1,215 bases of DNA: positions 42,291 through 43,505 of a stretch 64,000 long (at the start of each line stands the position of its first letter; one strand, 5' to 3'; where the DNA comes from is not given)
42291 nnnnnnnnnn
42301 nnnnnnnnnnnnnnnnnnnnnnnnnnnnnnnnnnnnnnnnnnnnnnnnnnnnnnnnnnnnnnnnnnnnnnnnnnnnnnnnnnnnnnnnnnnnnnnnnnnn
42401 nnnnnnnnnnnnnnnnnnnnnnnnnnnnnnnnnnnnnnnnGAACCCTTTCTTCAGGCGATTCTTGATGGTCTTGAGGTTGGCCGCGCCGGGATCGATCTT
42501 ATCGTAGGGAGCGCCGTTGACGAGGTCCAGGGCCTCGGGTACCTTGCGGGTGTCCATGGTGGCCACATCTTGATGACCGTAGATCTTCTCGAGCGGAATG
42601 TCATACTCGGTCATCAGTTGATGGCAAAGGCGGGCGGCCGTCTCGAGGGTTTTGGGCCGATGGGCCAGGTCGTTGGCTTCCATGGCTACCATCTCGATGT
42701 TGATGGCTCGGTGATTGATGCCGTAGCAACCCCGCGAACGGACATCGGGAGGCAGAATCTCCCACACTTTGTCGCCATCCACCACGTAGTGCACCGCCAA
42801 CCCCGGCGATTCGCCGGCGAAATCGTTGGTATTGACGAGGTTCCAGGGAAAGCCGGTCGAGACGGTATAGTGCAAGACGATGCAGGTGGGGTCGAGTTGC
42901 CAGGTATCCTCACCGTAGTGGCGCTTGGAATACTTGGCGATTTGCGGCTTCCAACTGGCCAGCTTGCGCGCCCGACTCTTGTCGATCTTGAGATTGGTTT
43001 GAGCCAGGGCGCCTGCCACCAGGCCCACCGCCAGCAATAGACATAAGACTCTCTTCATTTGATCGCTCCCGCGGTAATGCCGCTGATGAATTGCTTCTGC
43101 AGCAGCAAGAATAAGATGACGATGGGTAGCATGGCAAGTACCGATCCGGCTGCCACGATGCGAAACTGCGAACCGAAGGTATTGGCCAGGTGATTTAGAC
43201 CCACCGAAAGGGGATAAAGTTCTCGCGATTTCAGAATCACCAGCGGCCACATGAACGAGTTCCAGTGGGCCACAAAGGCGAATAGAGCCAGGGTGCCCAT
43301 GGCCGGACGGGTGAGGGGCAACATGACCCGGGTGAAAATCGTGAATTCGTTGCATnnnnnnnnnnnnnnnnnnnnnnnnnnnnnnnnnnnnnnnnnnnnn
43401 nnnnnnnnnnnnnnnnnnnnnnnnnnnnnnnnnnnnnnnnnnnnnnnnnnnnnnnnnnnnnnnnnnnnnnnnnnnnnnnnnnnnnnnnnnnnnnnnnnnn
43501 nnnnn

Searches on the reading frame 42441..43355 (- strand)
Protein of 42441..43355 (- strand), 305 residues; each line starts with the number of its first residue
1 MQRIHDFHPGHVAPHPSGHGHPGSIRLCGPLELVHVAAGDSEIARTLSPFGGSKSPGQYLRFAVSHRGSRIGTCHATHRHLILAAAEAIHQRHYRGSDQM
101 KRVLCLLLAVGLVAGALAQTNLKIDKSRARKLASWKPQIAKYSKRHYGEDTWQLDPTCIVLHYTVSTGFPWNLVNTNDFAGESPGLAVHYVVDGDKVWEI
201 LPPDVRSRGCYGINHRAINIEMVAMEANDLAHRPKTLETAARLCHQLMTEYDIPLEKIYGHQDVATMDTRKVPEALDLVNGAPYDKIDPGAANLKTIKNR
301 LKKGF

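Call 75: find_encoding_contigs(protein=window:42441-43355:-, flank=10000, max_places=1)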
Protein window:42441-43355:- (305 aa): no gene with exactly this product is on record in the collection.

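Call 80: search_protein_families(library=pfam, max_evalue=0.00001, proteins=[window:42441-43355:-])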
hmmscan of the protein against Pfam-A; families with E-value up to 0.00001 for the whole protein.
window:42441-43355:- (305 aa): 1 family
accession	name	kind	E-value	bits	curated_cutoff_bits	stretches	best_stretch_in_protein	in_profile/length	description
PF01510.30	Amidase_2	-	3.3e-17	63.5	26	1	155-270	4-125/131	N-acetylmuramoyl-L-alanine amidase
